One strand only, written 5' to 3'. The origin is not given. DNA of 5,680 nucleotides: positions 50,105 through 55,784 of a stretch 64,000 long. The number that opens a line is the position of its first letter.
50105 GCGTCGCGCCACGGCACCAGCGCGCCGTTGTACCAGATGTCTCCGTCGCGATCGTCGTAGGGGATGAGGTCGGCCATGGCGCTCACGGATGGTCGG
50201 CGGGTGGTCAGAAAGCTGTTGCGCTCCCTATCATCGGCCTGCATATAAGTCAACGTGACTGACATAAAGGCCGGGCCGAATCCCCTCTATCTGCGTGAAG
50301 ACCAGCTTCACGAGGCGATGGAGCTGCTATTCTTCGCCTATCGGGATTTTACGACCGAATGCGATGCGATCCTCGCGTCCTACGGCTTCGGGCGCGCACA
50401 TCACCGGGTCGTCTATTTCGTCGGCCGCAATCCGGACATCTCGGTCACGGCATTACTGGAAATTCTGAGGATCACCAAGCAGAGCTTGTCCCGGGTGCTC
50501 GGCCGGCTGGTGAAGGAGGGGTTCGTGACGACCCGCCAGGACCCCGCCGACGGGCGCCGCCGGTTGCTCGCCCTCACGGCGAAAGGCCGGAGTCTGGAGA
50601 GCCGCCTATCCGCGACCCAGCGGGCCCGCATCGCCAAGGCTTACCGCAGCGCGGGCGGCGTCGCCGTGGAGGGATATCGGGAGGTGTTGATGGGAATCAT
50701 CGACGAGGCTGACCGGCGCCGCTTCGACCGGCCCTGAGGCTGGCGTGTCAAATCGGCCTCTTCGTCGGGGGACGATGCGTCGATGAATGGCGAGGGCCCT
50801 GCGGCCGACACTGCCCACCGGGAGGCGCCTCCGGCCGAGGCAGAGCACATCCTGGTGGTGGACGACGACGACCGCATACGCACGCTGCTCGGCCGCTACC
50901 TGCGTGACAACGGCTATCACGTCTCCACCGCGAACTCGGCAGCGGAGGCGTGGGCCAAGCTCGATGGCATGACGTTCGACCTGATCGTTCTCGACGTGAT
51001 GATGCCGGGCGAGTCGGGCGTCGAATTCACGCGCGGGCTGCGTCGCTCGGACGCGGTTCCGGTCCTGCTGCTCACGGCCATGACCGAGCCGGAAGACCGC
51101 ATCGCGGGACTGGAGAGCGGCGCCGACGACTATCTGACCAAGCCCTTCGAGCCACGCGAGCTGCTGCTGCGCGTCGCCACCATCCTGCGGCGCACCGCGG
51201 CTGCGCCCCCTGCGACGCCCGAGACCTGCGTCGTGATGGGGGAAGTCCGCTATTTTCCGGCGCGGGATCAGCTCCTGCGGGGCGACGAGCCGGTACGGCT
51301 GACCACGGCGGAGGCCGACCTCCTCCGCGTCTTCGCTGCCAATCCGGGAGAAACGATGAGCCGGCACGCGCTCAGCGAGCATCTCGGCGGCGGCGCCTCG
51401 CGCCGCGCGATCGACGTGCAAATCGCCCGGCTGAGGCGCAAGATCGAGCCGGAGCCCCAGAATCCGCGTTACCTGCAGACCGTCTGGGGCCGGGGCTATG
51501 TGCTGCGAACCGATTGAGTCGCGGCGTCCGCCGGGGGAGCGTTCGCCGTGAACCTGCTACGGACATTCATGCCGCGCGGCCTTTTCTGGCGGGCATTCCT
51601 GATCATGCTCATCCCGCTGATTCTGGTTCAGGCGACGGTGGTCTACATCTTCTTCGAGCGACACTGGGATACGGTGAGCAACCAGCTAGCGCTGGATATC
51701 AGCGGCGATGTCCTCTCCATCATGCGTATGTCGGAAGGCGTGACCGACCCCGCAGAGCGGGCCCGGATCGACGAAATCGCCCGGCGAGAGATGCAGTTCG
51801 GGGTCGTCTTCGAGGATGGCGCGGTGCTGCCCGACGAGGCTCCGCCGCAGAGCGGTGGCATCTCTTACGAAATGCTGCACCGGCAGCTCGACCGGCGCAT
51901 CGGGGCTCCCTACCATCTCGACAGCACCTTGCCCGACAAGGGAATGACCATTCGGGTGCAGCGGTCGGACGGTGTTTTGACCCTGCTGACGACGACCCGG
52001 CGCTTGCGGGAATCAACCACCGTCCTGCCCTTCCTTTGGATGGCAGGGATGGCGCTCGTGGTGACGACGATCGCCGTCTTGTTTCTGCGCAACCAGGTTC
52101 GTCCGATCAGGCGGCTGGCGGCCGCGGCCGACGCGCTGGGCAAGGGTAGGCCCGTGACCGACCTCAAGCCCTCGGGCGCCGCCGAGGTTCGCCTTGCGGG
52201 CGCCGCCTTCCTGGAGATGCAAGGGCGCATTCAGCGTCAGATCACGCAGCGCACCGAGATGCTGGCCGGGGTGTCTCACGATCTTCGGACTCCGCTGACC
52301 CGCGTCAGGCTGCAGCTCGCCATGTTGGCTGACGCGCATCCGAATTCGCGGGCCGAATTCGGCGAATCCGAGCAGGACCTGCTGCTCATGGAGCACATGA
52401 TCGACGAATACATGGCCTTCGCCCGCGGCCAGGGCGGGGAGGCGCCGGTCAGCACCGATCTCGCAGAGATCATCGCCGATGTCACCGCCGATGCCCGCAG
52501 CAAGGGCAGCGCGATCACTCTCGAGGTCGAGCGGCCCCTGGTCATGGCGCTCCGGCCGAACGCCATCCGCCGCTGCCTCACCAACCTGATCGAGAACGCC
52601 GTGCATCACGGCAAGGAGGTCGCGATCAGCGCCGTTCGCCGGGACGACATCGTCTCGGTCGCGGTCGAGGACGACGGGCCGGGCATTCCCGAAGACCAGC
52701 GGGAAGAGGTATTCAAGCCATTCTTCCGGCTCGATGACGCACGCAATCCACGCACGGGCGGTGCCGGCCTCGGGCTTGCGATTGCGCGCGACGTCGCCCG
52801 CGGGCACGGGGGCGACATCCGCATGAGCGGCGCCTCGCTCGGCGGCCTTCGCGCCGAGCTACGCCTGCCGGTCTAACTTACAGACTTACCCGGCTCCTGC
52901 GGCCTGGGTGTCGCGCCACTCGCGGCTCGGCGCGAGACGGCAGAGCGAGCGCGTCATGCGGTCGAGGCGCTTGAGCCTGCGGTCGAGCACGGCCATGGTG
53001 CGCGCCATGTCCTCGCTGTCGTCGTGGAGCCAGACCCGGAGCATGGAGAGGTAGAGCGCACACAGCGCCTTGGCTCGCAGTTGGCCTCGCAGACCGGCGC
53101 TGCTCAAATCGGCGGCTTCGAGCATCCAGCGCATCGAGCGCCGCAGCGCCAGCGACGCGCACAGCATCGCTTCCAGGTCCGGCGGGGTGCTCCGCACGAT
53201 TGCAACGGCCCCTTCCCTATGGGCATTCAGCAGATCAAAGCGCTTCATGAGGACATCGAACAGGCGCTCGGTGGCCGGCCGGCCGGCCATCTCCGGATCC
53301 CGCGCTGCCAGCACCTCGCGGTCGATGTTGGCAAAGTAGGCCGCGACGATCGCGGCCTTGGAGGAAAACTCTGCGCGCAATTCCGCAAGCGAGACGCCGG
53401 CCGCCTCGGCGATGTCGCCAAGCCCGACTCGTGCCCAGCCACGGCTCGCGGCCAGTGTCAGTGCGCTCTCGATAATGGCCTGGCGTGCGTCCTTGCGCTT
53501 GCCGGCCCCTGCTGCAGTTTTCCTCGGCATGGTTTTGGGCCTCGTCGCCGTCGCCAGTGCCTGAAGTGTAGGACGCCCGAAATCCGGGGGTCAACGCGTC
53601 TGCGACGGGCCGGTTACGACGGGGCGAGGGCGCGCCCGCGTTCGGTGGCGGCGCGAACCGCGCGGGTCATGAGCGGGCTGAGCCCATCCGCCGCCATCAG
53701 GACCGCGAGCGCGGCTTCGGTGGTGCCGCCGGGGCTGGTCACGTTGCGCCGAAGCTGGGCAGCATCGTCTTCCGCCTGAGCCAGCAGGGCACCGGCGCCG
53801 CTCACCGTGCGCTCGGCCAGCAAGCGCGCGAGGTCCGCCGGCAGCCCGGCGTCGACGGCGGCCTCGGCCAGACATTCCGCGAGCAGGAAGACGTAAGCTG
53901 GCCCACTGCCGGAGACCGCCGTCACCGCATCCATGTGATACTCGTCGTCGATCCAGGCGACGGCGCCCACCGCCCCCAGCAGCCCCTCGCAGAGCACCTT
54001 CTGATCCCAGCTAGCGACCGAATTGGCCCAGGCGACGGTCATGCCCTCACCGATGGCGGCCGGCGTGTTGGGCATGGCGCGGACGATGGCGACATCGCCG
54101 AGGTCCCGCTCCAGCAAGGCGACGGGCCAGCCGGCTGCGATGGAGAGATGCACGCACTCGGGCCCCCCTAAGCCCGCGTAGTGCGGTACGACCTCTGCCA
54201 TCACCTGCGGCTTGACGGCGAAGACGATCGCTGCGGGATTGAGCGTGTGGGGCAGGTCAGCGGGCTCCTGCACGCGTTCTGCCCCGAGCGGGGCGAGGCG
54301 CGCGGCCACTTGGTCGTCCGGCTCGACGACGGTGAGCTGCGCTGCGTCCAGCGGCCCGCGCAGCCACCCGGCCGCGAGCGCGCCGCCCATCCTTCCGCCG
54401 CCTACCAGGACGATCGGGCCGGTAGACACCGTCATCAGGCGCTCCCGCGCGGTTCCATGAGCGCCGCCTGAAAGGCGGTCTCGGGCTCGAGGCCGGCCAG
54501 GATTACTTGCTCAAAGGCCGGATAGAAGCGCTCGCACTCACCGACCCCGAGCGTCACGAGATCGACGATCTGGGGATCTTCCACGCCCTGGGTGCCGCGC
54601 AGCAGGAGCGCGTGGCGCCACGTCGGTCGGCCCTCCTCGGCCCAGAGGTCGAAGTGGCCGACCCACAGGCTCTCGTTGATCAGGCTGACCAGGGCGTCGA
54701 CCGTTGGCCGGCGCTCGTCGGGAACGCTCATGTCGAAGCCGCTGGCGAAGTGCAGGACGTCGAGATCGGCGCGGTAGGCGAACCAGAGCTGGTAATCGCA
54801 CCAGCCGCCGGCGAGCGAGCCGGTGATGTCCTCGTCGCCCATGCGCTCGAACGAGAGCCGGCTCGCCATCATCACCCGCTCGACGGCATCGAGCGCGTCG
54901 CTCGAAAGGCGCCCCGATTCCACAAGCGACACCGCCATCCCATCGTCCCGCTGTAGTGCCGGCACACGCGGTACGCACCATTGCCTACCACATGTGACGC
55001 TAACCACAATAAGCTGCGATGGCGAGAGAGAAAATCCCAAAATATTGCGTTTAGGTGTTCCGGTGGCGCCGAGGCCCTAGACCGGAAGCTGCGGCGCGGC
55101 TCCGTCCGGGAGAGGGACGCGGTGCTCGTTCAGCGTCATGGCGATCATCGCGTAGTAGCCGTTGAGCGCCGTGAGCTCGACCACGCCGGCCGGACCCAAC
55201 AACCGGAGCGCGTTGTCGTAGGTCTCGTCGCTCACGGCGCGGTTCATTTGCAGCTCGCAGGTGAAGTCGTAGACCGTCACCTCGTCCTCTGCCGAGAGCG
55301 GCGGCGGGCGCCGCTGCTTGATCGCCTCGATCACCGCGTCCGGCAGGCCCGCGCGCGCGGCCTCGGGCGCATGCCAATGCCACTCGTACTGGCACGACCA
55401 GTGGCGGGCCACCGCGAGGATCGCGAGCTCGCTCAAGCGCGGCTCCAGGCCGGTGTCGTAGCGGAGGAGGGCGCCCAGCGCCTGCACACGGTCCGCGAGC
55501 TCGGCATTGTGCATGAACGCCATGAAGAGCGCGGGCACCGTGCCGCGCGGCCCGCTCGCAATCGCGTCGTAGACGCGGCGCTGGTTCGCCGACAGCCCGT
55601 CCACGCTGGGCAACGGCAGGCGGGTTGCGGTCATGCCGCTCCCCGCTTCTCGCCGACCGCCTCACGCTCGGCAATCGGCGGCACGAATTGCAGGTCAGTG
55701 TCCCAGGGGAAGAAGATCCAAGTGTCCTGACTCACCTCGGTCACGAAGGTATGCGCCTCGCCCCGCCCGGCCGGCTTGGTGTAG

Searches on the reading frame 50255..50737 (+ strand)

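Call 60: search_protein_families(library=pfam, proteins=[window:50255-50737:+], max_evalue=0.0001)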
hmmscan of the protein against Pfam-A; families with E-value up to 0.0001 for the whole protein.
window:50255-50737:+ (160 aa): 3 families
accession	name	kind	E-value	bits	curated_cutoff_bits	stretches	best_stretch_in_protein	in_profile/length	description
PF12802.13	MarR_2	-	5.6e-17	62.1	27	1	43-102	1-61/61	MarR family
PF01047.28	MarR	-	1.8e-09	37.8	24.6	1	49-101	5-57/59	MarR family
PF13463.12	HTH_27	-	7.9e-08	32.9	22.2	1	49-111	5-68/68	Winged helix DNA-binding domain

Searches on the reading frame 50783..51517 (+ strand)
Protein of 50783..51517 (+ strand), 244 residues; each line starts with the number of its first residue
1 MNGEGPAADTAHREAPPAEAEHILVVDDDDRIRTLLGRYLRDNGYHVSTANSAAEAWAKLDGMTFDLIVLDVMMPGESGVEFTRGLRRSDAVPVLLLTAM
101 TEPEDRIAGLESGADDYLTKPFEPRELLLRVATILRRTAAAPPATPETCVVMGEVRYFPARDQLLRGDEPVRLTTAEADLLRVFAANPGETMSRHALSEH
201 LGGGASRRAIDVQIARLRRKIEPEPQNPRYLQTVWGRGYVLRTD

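Call 60: search_protein_families(library=pfam, proteins=[window:50783-51517:+], max_evalue=0.0001)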
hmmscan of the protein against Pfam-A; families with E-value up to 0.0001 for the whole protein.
window:50783-51517:+ (244 aa): 2 families
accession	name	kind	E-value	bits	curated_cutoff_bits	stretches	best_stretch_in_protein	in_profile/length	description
PF00072.30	Response_reg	-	7.8e-31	107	30.2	1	23-131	1-110/111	Response regulator receiver domain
PF00486.34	Trans_reg_C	-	2.8e-20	72.6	26.2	1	169-241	2-77/77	Transcriptional regulatory protein, C terminal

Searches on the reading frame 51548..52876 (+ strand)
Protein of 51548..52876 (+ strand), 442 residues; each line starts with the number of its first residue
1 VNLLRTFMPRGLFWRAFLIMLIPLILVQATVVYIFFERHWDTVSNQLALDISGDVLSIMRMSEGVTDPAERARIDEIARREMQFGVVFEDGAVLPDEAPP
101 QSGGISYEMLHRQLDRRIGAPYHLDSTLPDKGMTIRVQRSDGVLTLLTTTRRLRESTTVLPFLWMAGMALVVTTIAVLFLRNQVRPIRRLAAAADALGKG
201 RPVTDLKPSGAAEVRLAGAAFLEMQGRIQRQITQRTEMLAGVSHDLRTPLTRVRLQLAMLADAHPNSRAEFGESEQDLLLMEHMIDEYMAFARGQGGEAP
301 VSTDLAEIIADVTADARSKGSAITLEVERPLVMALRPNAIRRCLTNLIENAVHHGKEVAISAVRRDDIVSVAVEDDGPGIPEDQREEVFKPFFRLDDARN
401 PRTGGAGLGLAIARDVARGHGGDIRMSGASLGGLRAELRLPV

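Call 60: search_protein_families(library=pfam, proteins=[window:51548-52876:+], max_evalue=0.0001)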
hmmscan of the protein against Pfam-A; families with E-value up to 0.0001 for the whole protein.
window:51548-52876:+ (442 aa): 3 families
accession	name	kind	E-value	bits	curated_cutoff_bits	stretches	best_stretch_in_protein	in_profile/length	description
PF02518.31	HATPase_c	-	4.1e-23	82.4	26.4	1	338-441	4-108/111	Histidine kinase-, DNA gyrase B-, and HSP90-like ATPase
PF00512.31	HisKA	-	3.1e-11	43.6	26.9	1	234-296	1-65/66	His Kinase A (phospho-acceptor) domain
PF00672.30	HAMP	-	6e-08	33.3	25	1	179-229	2-52/53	HAMP domain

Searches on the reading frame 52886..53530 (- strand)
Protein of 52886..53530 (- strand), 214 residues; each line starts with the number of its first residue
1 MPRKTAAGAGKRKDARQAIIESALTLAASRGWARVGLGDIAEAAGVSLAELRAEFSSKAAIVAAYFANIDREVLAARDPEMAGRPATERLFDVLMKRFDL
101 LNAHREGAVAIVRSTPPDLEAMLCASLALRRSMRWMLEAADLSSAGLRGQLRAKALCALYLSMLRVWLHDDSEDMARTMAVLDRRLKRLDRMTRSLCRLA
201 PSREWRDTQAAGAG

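Call 60: search_protein_families(library=pfam, proteins=[window:52886-53530:-], max_evalue=0.0001)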
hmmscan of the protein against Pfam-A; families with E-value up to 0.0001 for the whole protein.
window:52886-53530:- (214 aa): 2 families
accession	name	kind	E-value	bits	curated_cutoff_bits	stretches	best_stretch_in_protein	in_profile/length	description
PF00440.29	TetR_N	-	3.5e-08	33.5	24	1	19-64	1-46/47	Bacterial regulatory proteins, tetR family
PF08511.16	COQ9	-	2.9e-05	24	20.5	1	155-192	34-71/72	COQ9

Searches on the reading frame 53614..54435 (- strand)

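Call 60: search_protein_families(library=pfam, proteins=[window:53614-54435:-], max_evalue=0.0001)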
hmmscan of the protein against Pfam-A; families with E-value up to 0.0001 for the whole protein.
window:53614-54435:- (273 aa): 2 families
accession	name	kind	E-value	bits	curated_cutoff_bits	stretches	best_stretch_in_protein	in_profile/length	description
PF14748.11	P5CR_dimer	-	4.2e-33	114.2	25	1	165-269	1-104/105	Pyrroline-5-carboxylate reductase dimerisation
PF03807.23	F420_oxidored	-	6e-05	24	21.6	0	8-84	2-77/94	NADP oxidoreductase coenzyme F420-dependent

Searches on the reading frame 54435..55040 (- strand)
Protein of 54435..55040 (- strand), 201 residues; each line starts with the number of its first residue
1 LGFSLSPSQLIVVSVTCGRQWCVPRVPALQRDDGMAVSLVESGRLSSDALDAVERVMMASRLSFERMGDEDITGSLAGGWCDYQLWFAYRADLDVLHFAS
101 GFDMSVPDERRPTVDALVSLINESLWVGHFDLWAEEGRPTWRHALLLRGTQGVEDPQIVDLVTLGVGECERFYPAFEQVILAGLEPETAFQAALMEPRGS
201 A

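Call 60: search_protein_families(library=pfam, proteins=[window:54435-55040:-], max_evalue=0.0001)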
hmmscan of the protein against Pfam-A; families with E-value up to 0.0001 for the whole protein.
window:54435-55040:- (201 aa): 1 family
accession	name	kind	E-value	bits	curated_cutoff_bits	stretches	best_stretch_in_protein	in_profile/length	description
PF10722.14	YbjN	-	7.1e-28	97.8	22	1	50-177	2-125/126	Putative bacterial sensory transduction regulator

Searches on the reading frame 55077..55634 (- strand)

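Call 60: search_protein_families(library=pfam, proteins=[window:55077-55634:-], max_evalue=0.0001)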
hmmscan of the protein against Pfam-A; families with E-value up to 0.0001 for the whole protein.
window:55077-55634:- (185 aa): 1 family
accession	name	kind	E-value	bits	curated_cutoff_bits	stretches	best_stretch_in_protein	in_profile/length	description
PF02627.25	CMD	-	9.1e-07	29.2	23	1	45-108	2-66/84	Carboxymuconolactone decarboxylase family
